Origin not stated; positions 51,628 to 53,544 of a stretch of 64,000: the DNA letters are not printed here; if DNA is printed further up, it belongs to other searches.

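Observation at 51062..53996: Complete GDP-D-glycero-alpha-D-manno-heptose pathway with an unusual HddA(GHMP kinase)-GmhB(phosphatase) fusion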

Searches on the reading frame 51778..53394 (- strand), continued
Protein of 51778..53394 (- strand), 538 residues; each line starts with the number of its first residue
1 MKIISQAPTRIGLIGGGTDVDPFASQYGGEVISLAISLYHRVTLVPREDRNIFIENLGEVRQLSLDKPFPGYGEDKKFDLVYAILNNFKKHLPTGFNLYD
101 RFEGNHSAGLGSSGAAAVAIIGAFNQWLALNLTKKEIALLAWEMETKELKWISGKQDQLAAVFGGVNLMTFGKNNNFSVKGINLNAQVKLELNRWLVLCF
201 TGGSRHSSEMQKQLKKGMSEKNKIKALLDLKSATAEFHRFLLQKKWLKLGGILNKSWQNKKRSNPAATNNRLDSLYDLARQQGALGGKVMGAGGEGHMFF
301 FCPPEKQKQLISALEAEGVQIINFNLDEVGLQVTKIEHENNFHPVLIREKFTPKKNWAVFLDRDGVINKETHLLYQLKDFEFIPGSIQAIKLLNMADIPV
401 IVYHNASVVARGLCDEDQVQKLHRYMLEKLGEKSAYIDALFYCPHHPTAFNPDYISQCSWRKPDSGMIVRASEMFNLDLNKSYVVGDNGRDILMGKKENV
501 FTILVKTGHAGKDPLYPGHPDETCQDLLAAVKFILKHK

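Call 36: find_related_loci(query=A1, collection=genome_contigs, flank=6000)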
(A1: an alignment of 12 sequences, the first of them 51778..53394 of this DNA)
Query A1 (538 aa) in genome_contigs; peptide patterns used: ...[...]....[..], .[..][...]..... (x = any residue, [..] = any of these).
600 stretches matched a pattern (row limit reached: there are more); 581 encode a relative of the query (tblastn E <= 1e-3); the best 80 are kept; 80 distinct loci.
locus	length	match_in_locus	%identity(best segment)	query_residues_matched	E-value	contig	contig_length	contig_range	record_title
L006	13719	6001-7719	28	3-538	1e-55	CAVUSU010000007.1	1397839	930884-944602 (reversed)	MAG: uncultured Acidobacteriota bacterium isolate MFD00964.bin.1.235 genome assembly, contig: contig_44073, whole genome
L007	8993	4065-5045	34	6-333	5e-52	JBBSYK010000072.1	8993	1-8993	MAG: Nanoarchaeota archaeon isolate H32-bin099_1 H32_bin099_1_000000000072, whole genome shotgun sequence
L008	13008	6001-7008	34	2-332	5e-49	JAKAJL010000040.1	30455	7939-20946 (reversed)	MAG: Proteobacteria bacterium isolate WY3.bin95 NODE_2260_length_30455_cov_3.409358, whole genome shotgun sequence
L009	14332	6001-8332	34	1-532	2e-46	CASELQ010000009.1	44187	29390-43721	uncultured Eubacteriales bacterium isolate O90_L3_308308_idba_bin.78 genome assembly, contig: O90_L3_308308_idba_bin.78.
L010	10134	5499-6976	33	1-512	5e-46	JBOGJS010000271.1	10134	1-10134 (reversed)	MAG: Terriglobia bacterium isolate TC-S_metawrap_bin.80 k127_4202101, whole genome shotgun sequence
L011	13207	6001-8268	34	1-497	2e-44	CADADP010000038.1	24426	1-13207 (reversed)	MAG: uncultured Bacteroidales bacterium isolate RUG13202 genome assembly, contig: RUG13202_asm_38, whole genome shotgun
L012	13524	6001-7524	30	3-507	3e-52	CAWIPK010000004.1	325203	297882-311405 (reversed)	MAG: uncultured Chloroflexia bacterium isolate MFD01721.bin.1.56 genome assembly, contig: contig_20218, whole genome sho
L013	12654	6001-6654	39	322-534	7e-44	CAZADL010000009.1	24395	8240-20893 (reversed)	MAG TPA_asm: uncultured Candidatus Saccharibacteria bacterium isolate SRP271791_co2_38 genome assembly, contig: NODE_434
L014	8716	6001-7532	36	1-506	3e-64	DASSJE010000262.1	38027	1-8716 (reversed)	MAG TPA_asm: Terriglobia bacterium isolate SMAG_U1107 k141_654627, whole genome shotgun sequence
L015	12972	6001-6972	36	5-327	1e-42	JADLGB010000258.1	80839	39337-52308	MAG: Candidatus Hydrogenedentota bacterium isolate SJ408 c_000001418556, whole genome shotgun sequence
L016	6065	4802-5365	48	352-536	7e-43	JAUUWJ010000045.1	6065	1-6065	MAG: Actinomycetes bacterium isolate CSMAG_36 CSMAG_36_k141_658227_length_6065_cov_4.5321, whole genome shotgun sequence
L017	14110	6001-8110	33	3-535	8e-42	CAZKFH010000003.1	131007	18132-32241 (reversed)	MAG TPA_asm: uncultured Actinomycetes bacterium isolate SRP136066_co1_34 genome assembly, contig: NODE_62_length_131007_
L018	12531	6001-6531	45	358-535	1e-41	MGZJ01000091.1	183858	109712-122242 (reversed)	MAG: Geobacteraceae bacterium GWC2_53_11 gwc2_scaffold_996, whole genome shotgun sequence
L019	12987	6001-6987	34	3-333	1e-40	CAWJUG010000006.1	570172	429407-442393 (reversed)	MAG: Terriglobia bacterium isolate MFD09603.bin.3.241 genome assembly, contig: contig_31881, whole genome shotgun sequen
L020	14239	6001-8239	42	3-537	3e-40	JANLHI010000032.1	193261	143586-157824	MAG: Patescibacteria group bacterium isolate P6-13 k99_221917, whole genome shotgun sequence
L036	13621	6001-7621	32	1-535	5e-70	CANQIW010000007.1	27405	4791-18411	MAG: uncultured Lachnospiraceae bacterium isolate Lapin-028__bin54 genome assembly, contig: Lapin-028__NODE_1858_length_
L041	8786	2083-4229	32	3-538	3e-37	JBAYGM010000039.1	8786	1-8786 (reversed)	MAG: Candidatus Gracilibacteria bacterium isolate SO_2016_GW1_125 scaffold14913_OW334_2016, whole genome shotgun sequenc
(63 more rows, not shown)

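Call 40: find_encoding_contigs(protein=P0033, flank=8000, max_places=1)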
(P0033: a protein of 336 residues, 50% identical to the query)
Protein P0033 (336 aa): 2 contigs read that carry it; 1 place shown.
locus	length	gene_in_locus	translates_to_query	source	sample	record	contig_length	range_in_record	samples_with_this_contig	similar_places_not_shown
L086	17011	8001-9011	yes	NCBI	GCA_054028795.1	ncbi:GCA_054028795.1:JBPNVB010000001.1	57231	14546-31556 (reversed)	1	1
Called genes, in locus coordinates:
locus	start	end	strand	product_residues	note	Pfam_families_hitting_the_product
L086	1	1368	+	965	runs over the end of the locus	PF13570:Beta-prop_ACSF4, PF13360:PQQ_2, PF13570:Beta-prop_ACSF4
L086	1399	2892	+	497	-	-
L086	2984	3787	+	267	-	PF00535:Glycos_transf_2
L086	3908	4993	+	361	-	PF13439:Glyco_transf_4 (weak), PF00534:Glycos_transf_1, PF13692:Glyco_trans_1_4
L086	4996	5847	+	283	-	PF00535:Glycos_transf_2, PF10111:Glyco_tranf_2_2 (weak), PF13641:Glyco_tranf_2_3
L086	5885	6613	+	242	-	PF13641:Glyco_tranf_2_3, PF00535:Glycos_transf_2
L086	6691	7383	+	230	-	PF00483:NTP_transferase, PF12804:NTP_transf_3 (weak)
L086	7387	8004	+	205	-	PF13580:SIS_2, PF01380:SIS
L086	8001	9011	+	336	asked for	PF00288:GHMP_kinases_N, PF08544:GHMP_kinases_C (weak)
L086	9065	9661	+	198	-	PF00702:Hydrolase (weak), PF13419:HAD_2 (weak), PF13242:Hydrolase_like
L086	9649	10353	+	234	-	PF00483:NTP_transferase, PF12804:NTP_transf_3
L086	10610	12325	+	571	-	-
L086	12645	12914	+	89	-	-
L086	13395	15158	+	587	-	PF13231:PMT_2 (weak)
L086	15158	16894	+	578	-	PF10131:PTPS_related (weak)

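Call 41: find_encoding_contigs(protein=P0041, flank=8000, max_places=1)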
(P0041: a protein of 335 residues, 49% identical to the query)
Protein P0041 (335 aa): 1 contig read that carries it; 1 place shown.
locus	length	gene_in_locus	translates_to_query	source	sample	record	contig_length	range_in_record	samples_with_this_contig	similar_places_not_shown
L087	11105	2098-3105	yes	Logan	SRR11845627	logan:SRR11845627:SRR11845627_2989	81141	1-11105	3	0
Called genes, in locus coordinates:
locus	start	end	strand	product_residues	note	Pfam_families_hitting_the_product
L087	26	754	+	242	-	PF00535:Glycos_transf_2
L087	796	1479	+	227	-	PF00483:NTP_transferase, PF12804:NTP_transf_3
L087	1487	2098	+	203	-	PF13580:SIS_2, PF01380:SIS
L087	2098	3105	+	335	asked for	PF00288:GHMP_kinases_N, PF08544:GHMP_kinases_C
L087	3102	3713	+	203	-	PF00702:Hydrolase (faint), PF13242:Hydrolase_like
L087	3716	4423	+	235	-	PF00483:NTP_transferase, PF12804:NTP_transf_3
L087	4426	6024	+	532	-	PF13231:PMT_2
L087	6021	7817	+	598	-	-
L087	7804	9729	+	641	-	-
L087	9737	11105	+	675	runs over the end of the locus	PF01757:Acyl_transf_3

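Call 42: find_encoding_contigs(protein=P0058, flank=8000, max_places=1)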
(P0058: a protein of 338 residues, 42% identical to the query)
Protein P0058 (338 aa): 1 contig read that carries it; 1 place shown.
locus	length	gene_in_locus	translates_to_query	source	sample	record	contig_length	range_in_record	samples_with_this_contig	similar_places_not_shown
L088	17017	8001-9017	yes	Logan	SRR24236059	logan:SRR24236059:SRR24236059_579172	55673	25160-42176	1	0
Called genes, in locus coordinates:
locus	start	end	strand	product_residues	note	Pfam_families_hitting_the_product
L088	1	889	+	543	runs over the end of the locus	-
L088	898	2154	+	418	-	-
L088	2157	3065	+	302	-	PF00535:Glycos_transf_2, PF13641:Glyco_tranf_2_3, PF13632:Glyco_trans_2_3 (weak)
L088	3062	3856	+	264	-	PF00535:Glycos_transf_2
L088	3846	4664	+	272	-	PF13489:Methyltransf_23, PF13847:Methyltransf_31 (weak), PF08241:Methyltransf_11, PF13649:Methyltransf_25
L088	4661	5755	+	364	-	PF00534:Glycos_transf_1, PF13692:Glyco_trans_1_4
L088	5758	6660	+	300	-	PF00535:Glycos_transf_2, PF10111:Glyco_tranf_2_2 (faint), PF13641:Glyco_tranf_2_3, PF13632:Glyco_trans_2_3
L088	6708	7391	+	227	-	PF00483:NTP_transferase, PF12804:NTP_transf_3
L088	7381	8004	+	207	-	PF13580:SIS_2, PF01380:SIS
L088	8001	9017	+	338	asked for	PF00288:GHMP_kinases_N, PF08544:GHMP_kinases_C (weak)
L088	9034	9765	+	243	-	PF00702:Hydrolase, PF13419:HAD_2, PF13242:Hydrolase_like (weak)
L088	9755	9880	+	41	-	-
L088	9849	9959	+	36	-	-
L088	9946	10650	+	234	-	PF00483:NTP_transferase, PF12804:NTP_transf_3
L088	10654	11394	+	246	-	PF00535:Glycos_transf_2, PF13641:Glyco_tranf_2_3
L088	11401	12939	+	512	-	PF02366:PMT, PF13231:PMT_2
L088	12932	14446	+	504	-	PF13231:PMT_2 (weak)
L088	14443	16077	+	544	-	-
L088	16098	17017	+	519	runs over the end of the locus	PF02366:PMT, PF13231:PMT_2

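Call 43: search_protein_families(library=ncbifam, proteins=[L088:6708-7391:+, L088:9946-10650:+, L087:796-1479:+, L087:3716-4423:+, L086:6691-7383:+, L086:9649-10353:+], max_evalue=1e-15)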
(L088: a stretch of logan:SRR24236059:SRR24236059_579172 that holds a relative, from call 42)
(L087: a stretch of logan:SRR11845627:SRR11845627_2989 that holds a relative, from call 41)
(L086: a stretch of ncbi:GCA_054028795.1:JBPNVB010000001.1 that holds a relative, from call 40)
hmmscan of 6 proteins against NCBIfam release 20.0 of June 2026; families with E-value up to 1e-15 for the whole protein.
L088:6708-7391:+ (227 aa): 8 families
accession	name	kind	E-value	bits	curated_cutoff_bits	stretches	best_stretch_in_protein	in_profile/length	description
NF045761.1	NAMPUrTaseMurU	equivalog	8.1e-35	120.7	250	1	1-220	1-225/226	N-acetylmuramate alpha-1-phosphate uridylyltransferase MurU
NF049965.1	GlMnHpPGnyltfHddC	equivalog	2.9e-33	115.4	300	1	1-217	1-216/221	D-glycero-D-manno-heptose 1-phosphate guanosyltransferase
NF052502.1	man1P_GTase_Rv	exception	4e-33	114.7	440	1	3-220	3-228/352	mannose-1-phosphate guanylyltransferase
TIGR03992.1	Arch_glmU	subfamily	4.8e-32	111.3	292.1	1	1-221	1-226/393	bifunctional sugar-1-phosphate nucleotidylyltransferase/acetyltransferase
NF041313.1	UDPGP_AglF_Halo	equivalog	7.5e-27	94.3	400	1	1-222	1-234/234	UTP--glucose-1-phosphate uridylyltransferase AglF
TIGR01208.1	rmlA_long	equivalog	3.9e-22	78.6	320.25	1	2-220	1-232/353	glucose-1-phosphate thymidylyltransferase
NF041173.1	Sug_nt_acttase_Thmprot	equivalog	1.8e-18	66.7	600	1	1-220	1-225/405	bifunctional sugar-1-phosphate nucleotidylyltransferase/acetyltransferase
TIGR02623.1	G1P_cyt_trans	equivalog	2.3e-18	66.6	300.25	0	1-70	1-70/255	glucose-1-phosphate cytidylyltransferase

L088:9946-10650:+ (234 aa): 11 families
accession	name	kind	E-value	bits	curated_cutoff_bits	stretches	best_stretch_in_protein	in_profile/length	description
NF052502.1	man1P_GTase_Rv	exception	8.6e-52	176.1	440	1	5-228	2-226/352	mannose-1-phosphate guanylyltransferase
NF049965.1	GlMnHpPGnyltfHddC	equivalog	9e-47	159.5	300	1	6-226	3-215/221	D-glycero-D-manno-heptose 1-phosphate guanosyltransferase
TIGR03992.1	Arch_glmU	subfamily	6.7e-40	137.2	292.1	1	5-230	2-225/393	bifunctional sugar-1-phosphate nucleotidylyltransferase/acetyltransferase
NF041313.1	UDPGP_AglF_Halo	equivalog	2.4e-28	99.2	400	1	5-185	2-182/234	UTP--glucose-1-phosphate uridylyltransferase AglF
NF045761.1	NAMPUrTaseMurU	equivalog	4.9e-27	95.2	250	1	6-224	3-219/226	N-acetylmuramate alpha-1-phosphate uridylyltransferase MurU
TIGR02623.1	G1P_cyt_trans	equivalog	1.3e-26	93.6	300.25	0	72-217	92-230/255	glucose-1-phosphate cytidylyltransferase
TIGR01208.1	rmlA_long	equivalog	3.5e-26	91.9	320.25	1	7-231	3-233/353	glucose-1-phosphate thymidylyltransferase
NF041173.1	Sug_nt_acttase_Thmprot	equivalog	1.6e-21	76.8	600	1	5-226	2-221/405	bifunctional sugar-1-phosphate nucleotidylyltransferase/acetyltransferase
TIGR01173.1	glmU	equivalog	8.2e-19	67.8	366.85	1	5-184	2-179/452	bifunctional UDP-N-acetylglucosamine diphosphorylase/glucosamine-1-phosphate N-acetyltransferase GlmU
NF010934.1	PRK14354.1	equivalog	6.6e-17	61.1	450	1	6-183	2-178/447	bifunctional UDP-N-acetylglucosamine diphosphorylase/glucosamine-1-phosphate N-acetyltransferase GlmU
TIGR02091.1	glgC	equivalog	1.7e-16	60.3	424.9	1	6-226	3-253/364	glucose-1-phosphate adenylyltransferase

L087:796-1479:+ (227 aa): 6 families
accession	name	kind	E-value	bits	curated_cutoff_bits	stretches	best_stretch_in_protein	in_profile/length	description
NF052502.1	man1P_GTase_Rv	exception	5e-32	111.1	440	1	2-217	2-222/352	mannose-1-phosphate guanylyltransferase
NF049965.1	GlMnHpPGnyltfHddC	equivalog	6.7e-32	110.9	300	1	1-220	1-216/221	D-glycero-D-manno-heptose 1-phosphate guanosyltransferase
NF045761.1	NAMPUrTaseMurU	equivalog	3.1e-25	89.4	250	1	1-216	1-218/226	N-acetylmuramate alpha-1-phosphate uridylyltransferase MurU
TIGR02623.1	G1P_cyt_trans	equivalog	1.4e-24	87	300.25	0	1-78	1-78/255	glucose-1-phosphate cytidylyltransferase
TIGR03992.1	Arch_glmU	subfamily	4.7e-24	85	292.1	1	1-214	1-216/393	bifunctional sugar-1-phosphate nucleotidylyltransferase/acetyltransferase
NF041313.1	UDPGP_AglF_Halo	equivalog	1.7e-16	60.4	400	1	1-175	1-179/234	UTP--glucose-1-phosphate uridylyltransferase AglF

L087:3716-4423:+ (235 aa): 10 families
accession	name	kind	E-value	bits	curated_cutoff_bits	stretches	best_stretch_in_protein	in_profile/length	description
NF052502.1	man1P_GTase_Rv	exception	4.4e-47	160.6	440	1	2-224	2-223/352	mannose-1-phosphate guanylyltransferase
TIGR03992.1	Arch_glmU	subfamily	2.1e-32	112.5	292.1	1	1-186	1-179/393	bifunctional sugar-1-phosphate nucleotidylyltransferase/acetyltransferase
NF045761.1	NAMPUrTaseMurU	equivalog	6.1e-31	108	250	1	1-229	1-225/226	N-acetylmuramate alpha-1-phosphate uridylyltransferase MurU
NF049965.1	GlMnHpPGnyltfHddC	equivalog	1.3e-28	100.2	300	1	1-198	1-190/221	D-glycero-D-manno-heptose 1-phosphate guanosyltransferase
NF041313.1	UDPGP_AglF_Halo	equivalog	2.7e-23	82.6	400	1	1-226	1-229/234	UTP--glucose-1-phosphate uridylyltransferase AglF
TIGR01208.1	rmlA_long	equivalog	2.9e-21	75.8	320.25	1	2-230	1-233/353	glucose-1-phosphate thymidylyltransferase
NF003670.0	PRK05293.1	equivalog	1.6e-20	73.4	470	1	3-227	7-254/382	glucose-1-phosphate adenylyltransferase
TIGR02623.1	G1P_cyt_trans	equivalog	3.2e-20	72.7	300.25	0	1-66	1-66/255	glucose-1-phosphate cytidylyltransferase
TIGR02091.1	glgC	equivalog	6.8e-20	71.4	424.9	1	2-223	2-251/364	glucose-1-phosphate adenylyltransferase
NF041173.1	Sug_nt_acttase_Thmprot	equivalog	9.5e-17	61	600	1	1-187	1-180/405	bifunctional sugar-1-phosphate nucleotidylyltransferase/acetyltransferase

L086:6691-7383:+ (230 aa): 8 families
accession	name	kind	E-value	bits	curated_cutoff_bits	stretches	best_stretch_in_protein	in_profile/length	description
NF052502.1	man1P_GTase_Rv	exception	8.7e-37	126.8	440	1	2-221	2-223/352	mannose-1-phosphate guanylyltransferase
NF049965.1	GlMnHpPGnyltfHddC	equivalog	1.1e-32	113.4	300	1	1-223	1-216/221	D-glycero-D-manno-heptose 1-phosphate guanosyltransferase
NF045761.1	NAMPUrTaseMurU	equivalog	2.6e-28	99.4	250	1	1-219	1-218/226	N-acetylmuramate alpha-1-phosphate uridylyltransferase MurU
TIGR03992.1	Arch_glmU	subfamily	1.2e-27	96.8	292.1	1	1-217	1-216/393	bifunctional sugar-1-phosphate nucleotidylyltransferase/acetyltransferase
TIGR02623.1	G1P_cyt_trans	equivalog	4.8e-23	81.9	300.25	0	85-208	106-225/255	glucose-1-phosphate cytidylyltransferase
TIGR01208.1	rmlA_long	equivalog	1.6e-21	76.6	320.25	1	2-220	1-226/353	glucose-1-phosphate thymidylyltransferase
NF041313.1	UDPGP_AglF_Halo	equivalog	2.6e-19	69.6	400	1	1-182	1-183/234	UTP--glucose-1-phosphate uridylyltransferase AglF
NF045697.1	MurNAcPUrMurU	equivalog_domain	6.2e-16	58.5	370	1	5-187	2-189/229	N-acetylmuramate alpha-1-phosphate uridylyltransferase MurU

L086:9649-10353:+ (234 aa): 9 families
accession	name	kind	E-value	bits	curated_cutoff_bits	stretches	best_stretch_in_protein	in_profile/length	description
NF052502.1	man1P_GTase_Rv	exception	3.1e-50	171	440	1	1-233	1-234/352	mannose-1-phosphate guanylyltransferase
NF049965.1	GlMnHpPGnyltfHddC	equivalog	5.1e-37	127.6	300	1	1-224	1-216/221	D-glycero-D-manno-heptose 1-phosphate guanosyltransferase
NF045761.1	NAMPUrTaseMurU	equivalog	5e-35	121.4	250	1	1-227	1-225/226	N-acetylmuramate alpha-1-phosphate uridylyltransferase MurU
TIGR03992.1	Arch_glmU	subfamily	8.1e-34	117.1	292.1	1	1-227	1-225/393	bifunctional sugar-1-phosphate nucleotidylyltransferase/acetyltransferase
TIGR02623.1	G1P_cyt_trans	equivalog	1.2e-24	87.1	300.25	0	1-79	1-79/255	glucose-1-phosphate cytidylyltransferase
NF041313.1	UDPGP_AglF_Halo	equivalog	1.3e-24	87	400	1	1-224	1-229/234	UTP--glucose-1-phosphate uridylyltransferase AglF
TIGR01208.1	rmlA_long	equivalog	4.5e-21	75.1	320.25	1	3-226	2-231/353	glucose-1-phosphate thymidylyltransferase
NF003670.0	PRK05293.1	equivalog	7.3e-19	67.9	470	0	2-74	6-79/382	glucose-1-phosphate adenylyltransferase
TIGR02091.1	glgC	equivalog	1.2e-16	60.8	424.9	0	89-218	105-248/364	glucose-1-phosphate adenylyltransferase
